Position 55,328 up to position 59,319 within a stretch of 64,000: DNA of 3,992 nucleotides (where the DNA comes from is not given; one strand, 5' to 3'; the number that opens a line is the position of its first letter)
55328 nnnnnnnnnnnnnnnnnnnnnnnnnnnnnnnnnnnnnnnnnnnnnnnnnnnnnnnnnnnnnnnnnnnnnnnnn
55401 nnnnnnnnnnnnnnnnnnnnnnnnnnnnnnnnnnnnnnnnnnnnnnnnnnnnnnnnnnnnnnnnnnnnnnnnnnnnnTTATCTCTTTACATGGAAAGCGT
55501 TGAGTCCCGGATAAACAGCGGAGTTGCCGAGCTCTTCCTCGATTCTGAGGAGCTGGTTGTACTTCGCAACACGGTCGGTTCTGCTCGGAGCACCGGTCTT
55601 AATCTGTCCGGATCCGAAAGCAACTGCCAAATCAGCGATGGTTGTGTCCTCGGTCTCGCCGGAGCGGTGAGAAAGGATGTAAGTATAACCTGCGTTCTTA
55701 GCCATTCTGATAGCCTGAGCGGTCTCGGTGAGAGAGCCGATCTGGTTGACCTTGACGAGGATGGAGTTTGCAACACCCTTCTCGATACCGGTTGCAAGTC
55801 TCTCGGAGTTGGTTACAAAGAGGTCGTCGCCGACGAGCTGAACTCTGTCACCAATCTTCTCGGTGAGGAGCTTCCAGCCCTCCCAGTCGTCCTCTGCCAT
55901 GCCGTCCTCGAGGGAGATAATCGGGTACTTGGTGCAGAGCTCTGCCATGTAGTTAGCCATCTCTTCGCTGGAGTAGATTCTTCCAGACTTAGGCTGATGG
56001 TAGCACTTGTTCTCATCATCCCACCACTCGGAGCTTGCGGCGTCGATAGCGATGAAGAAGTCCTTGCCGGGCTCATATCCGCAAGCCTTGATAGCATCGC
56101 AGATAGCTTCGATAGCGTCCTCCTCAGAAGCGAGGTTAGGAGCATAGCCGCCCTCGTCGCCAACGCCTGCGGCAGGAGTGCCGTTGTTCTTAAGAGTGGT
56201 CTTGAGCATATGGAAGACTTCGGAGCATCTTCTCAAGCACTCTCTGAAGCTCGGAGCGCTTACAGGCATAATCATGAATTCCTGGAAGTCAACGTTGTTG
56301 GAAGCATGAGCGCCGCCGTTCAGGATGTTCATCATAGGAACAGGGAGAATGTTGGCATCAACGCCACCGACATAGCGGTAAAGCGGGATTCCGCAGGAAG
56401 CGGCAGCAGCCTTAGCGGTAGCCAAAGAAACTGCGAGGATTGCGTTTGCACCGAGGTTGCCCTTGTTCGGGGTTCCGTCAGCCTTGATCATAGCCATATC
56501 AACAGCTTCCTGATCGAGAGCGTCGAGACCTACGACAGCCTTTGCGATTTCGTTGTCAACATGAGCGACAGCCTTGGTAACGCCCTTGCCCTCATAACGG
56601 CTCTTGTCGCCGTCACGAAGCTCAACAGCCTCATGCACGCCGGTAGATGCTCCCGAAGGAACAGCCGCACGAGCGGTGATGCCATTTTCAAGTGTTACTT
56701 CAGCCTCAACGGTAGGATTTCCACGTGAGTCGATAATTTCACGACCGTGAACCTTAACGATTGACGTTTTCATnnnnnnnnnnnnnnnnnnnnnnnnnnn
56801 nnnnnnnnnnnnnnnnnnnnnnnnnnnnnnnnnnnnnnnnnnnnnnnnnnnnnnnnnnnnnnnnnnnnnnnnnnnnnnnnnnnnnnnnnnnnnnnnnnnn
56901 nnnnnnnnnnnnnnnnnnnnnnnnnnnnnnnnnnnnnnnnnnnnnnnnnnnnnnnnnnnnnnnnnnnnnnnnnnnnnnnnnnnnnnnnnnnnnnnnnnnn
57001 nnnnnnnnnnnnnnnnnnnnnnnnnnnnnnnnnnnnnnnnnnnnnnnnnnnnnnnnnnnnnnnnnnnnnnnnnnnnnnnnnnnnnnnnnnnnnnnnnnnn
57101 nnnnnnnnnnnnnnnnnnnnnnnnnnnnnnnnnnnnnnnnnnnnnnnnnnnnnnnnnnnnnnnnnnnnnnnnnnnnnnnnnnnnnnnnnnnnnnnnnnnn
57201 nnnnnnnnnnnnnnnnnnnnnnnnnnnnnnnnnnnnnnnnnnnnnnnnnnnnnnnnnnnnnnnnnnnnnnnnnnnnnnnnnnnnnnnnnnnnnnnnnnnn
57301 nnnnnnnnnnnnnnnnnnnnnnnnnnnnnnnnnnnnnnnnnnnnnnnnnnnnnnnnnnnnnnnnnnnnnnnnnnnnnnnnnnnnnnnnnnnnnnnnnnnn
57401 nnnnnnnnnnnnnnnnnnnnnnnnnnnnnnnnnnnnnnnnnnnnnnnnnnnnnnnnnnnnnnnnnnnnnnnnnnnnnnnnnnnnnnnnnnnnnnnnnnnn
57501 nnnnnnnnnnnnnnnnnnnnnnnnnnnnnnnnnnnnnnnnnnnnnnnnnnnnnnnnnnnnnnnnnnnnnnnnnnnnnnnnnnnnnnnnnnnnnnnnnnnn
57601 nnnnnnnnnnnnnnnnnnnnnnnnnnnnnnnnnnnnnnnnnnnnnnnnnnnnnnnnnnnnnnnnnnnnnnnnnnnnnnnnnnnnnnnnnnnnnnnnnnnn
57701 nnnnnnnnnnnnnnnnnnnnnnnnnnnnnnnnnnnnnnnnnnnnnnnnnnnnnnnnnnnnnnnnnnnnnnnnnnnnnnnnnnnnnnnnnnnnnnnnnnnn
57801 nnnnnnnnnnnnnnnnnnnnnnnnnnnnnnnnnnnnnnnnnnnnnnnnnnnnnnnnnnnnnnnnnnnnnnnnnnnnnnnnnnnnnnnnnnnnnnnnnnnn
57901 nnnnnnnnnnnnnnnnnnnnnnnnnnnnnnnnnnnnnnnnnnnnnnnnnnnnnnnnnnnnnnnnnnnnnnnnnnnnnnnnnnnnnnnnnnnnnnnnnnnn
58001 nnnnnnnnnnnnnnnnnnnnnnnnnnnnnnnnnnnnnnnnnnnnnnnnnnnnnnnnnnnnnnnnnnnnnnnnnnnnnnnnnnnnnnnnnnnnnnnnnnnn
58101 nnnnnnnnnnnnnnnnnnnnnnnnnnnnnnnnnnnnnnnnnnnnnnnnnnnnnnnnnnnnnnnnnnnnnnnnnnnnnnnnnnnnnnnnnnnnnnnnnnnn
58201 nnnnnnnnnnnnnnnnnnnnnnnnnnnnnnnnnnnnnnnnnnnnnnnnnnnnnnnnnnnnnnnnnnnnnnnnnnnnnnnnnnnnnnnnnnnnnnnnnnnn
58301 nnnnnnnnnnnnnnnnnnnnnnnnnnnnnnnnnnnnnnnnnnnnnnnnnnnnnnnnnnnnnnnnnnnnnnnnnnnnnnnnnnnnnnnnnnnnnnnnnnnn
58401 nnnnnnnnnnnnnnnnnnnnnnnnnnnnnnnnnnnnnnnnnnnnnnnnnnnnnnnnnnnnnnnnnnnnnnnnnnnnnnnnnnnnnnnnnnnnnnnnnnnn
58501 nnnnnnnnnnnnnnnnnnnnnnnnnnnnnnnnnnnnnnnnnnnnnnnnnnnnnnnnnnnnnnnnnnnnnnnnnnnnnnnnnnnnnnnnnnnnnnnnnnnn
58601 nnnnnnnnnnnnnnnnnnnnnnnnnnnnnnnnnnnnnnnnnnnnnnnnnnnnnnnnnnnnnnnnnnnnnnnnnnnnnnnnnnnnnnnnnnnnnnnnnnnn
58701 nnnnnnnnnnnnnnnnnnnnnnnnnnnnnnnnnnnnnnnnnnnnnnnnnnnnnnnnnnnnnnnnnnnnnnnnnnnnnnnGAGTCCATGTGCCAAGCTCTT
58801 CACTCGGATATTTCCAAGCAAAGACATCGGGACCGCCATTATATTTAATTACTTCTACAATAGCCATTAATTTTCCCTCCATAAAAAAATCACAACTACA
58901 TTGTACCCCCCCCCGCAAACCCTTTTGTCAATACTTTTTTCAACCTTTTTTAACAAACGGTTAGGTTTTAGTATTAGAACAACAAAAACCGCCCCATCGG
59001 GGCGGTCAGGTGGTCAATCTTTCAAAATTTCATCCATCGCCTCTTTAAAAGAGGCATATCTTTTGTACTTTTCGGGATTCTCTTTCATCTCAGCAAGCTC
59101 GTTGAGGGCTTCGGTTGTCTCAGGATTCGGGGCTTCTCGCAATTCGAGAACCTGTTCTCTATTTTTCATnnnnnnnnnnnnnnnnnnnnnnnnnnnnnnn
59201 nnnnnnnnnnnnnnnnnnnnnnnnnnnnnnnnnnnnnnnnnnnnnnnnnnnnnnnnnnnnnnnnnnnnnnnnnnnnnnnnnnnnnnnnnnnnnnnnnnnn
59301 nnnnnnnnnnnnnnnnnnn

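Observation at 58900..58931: G9 tract fills the -35/-10 spacer of the SPFH/zinc-ribbon operon promoter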

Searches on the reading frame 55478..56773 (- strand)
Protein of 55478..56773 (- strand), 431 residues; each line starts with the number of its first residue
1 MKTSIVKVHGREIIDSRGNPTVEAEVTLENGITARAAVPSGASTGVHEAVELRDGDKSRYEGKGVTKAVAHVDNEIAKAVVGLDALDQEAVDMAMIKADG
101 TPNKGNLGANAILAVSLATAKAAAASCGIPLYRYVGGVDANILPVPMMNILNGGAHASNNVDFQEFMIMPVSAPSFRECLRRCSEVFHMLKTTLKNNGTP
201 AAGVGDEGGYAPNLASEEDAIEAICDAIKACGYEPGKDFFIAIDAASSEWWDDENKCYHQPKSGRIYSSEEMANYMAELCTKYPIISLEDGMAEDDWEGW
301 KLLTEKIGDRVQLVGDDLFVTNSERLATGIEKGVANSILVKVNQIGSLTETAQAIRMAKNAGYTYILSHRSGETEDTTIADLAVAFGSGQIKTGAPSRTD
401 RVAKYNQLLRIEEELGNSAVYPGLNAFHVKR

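Call 37: find_homologous_proteins(query=window:55478-56773:-, max_evalue=1e-150)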
Query window:55478-56773:- (431 aa): 7997 proteins with E <= 1e-150 among 8000 candidates; the best 120 are listed.
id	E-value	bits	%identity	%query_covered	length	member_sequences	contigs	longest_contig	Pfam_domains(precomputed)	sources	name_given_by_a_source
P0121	4.0e-281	950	98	100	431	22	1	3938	PF03952.22,PF00113.29,PF13378.13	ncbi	-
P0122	2.4e-257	872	90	100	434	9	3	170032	PF03952.22,PF00113.29,PF13378.13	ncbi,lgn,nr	ncbi:MAG: phosphopyruvate hydratase [Clostridiales bacterium]|nr:phosphopyruvate hydratase [Clostrid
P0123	1.1e-250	850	-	-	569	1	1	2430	PF03952.22,PF00113.29,PF13378.13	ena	-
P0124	2.7e-244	829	-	-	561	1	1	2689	PF03952.22,PF00113.29,PF09524.16,PF07476.18,PF13378.13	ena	-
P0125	9.2e-243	824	-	-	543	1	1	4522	PF03952.22,PF00113.29,PF09524.16,PF13378.13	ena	-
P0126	2.6e-218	743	-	-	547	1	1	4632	PF03952.22,PF00113.29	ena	-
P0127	2.7e-215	733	65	98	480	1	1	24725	PF03952.22,PF00113.29,PF09524.16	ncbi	-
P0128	1.4e-214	731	63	99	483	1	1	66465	PF03952.22,PF00113.29,PF07476.18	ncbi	-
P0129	7.6e-206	702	74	99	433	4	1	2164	PF03952.22,PF00113.29,PF07476.18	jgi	-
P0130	2.0e-204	697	73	99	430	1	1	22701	PF03952.22,PF00113.29,PF13378.13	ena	-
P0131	2.6e-204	697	74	98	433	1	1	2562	PF03952.22,PF00113.29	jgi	jgi:enolase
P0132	5.2e-204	696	74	98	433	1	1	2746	PF03952.22,PF00113.29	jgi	jgi:enolase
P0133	8.3e-204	695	73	99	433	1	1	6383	PF03952.22,PF00113.29,PF13378.13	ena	-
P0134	1.3e-203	695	74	99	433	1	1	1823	PF03952.22,PF00113.29,PF13378.13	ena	-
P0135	3.9e-203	693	73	99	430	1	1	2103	PF03952.22,PF00113.29,PF07476.18,PF13378.13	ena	-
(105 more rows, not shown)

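Call 38: find_encoding_contigs(protein=P0122, flank=6000, max_places=10)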
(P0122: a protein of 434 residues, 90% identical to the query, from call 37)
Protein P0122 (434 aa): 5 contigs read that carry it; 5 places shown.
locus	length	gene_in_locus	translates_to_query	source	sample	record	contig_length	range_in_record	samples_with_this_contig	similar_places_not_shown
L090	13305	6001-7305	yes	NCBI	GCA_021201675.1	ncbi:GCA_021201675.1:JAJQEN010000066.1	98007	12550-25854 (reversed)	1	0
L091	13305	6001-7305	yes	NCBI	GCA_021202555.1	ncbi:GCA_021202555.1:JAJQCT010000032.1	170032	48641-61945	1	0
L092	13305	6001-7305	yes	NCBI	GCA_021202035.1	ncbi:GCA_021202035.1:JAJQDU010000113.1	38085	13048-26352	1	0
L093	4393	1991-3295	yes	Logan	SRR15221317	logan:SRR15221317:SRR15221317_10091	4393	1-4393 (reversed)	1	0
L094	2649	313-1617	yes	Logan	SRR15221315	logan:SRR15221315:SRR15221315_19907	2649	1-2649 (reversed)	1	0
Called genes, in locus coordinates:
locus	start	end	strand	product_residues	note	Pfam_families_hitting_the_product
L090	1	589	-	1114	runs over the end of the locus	PF01547:SBP_bac_1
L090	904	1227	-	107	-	-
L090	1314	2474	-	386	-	PF00266:Aminotran_5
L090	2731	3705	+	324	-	PF00480:ROK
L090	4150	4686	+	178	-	-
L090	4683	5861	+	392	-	PF00266:Aminotran_5, PF01212:Beta_elim_lyase (weak)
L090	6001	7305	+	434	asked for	PF03952:Enolase_N, PF00113:Enolase_C, PF13378:MR_MLE_C (weak)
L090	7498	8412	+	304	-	PF02588:YitT_membrane, PF10035:DUF2179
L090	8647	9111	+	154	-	-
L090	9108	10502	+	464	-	PF01471:PG_binding_1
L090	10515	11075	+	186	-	PF01471:PG_binding_1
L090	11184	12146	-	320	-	PF02492:cobW, PF07683:CobW_C (weak)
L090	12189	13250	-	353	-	PF08240:ADH_N, PF00107:ADH_zinc_N, PF13602:ADH_zinc_N_2 (weak)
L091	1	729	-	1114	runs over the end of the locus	PF01547:SBP_bac_1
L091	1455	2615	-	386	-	PF00266:Aminotran_5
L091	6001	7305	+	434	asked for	PF03952:Enolase_N, PF00113:Enolase_C, PF13378:MR_MLE_C (weak)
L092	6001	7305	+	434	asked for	PF03952:Enolase_N, PF00113:Enolase_C, PF13378:MR_MLE_C (weak)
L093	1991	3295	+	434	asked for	PF03952:Enolase_N, PF00113:Enolase_C, PF13378:MR_MLE_C (weak)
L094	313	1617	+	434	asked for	PF03952:Enolase_N, PF00113:Enolase_C, PF13378:MR_MLE_C (weak)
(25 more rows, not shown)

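Call 39: find_encoding_contigs(protein=P0121, flank=6000, max_places=10)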
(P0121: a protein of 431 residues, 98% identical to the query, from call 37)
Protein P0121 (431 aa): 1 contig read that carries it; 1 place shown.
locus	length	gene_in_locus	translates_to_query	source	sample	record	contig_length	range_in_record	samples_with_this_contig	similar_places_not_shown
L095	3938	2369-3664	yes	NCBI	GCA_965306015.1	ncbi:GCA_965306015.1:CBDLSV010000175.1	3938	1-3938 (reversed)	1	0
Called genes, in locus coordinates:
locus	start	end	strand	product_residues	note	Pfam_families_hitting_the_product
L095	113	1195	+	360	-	PF00145:DNA_methylase, PF09445:Methyltransf_15 (weak)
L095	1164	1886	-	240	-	-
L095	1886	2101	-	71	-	PF13560:HTH_31, PF12844:HTH_19 (weak), PF01381:HTH_3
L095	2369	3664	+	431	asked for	PF03952:Enolase_N, PF00113:Enolase_C, PF13378:MR_MLE_C (weak)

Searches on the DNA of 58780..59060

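Call 60: search_rna_families(source=window, start=58780, end=59060, threshold=evalue, max_evalue=1)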
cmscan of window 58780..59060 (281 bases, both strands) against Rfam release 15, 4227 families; matches with E-value up to 1: 2.
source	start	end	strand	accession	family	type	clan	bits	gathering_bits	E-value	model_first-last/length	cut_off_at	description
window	58925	58960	+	RF03027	RT-6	Gene; sRNA;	-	16.7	46.7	0.24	35-70/75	no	RT-6 RNA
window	58982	59058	-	RF02631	Hrs13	Gene; sRNA;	-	13.6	52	0.76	1-82/82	no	Hfq-regulated sRNA 13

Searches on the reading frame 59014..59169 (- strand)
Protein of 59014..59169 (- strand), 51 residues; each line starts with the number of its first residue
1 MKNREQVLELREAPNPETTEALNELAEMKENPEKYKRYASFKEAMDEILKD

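Call 6: search_protein_families(library=pfam, proteins=[window:59014-59166:-])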
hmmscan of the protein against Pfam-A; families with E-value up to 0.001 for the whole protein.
window:59014-59166:- (50 aa): 0 families

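Call 11: find_encoding_contigs(protein=window:59014-59169:-, flank=1500, max_places=10)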
Protein window:59014-59169:- (51 aa): 2 contigs read that carry it; 1 place shown.
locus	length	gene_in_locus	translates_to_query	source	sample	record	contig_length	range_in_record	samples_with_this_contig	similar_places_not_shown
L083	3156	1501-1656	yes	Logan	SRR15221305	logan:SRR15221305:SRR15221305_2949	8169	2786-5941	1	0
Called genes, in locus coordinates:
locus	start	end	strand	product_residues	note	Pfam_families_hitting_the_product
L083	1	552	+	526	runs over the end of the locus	PF00089:Trypsin, PF13365:Trypsin_2, PF00595:PDZ (weak), PF13180:PDZ_2, PF17820:PDZ_6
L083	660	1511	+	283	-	PF04439:Adenyl_transf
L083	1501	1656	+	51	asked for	-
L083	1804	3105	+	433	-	PF13421:Band_7_1, PF01145:Band_7 (weak), PF17032:Zn_ribbon_15 (faint), PF07191:Zn_ribbon_6 (faint), PF12773:DZR, PF13240:Zn_Ribbon_1 (weak), PF13248:Zn_ribbon_3 (weak), PF24463:DUF7577 (weak), +1 more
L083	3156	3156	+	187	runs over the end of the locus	-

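Call 73: search_protein_families(library=padloc, proteins=[window:59014-59169:-], max_evalue=0.01)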
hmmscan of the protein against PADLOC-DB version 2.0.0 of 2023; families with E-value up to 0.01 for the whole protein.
window:59014-59169:- (51 aa): 0 families

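Call 74: search_protein_families(library=ncbifam, proteins=[window:59014-59169:-], max_evalue=0.01)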
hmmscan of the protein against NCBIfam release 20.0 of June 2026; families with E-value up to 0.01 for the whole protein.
window:59014-59169:- (51 aa): 0 families
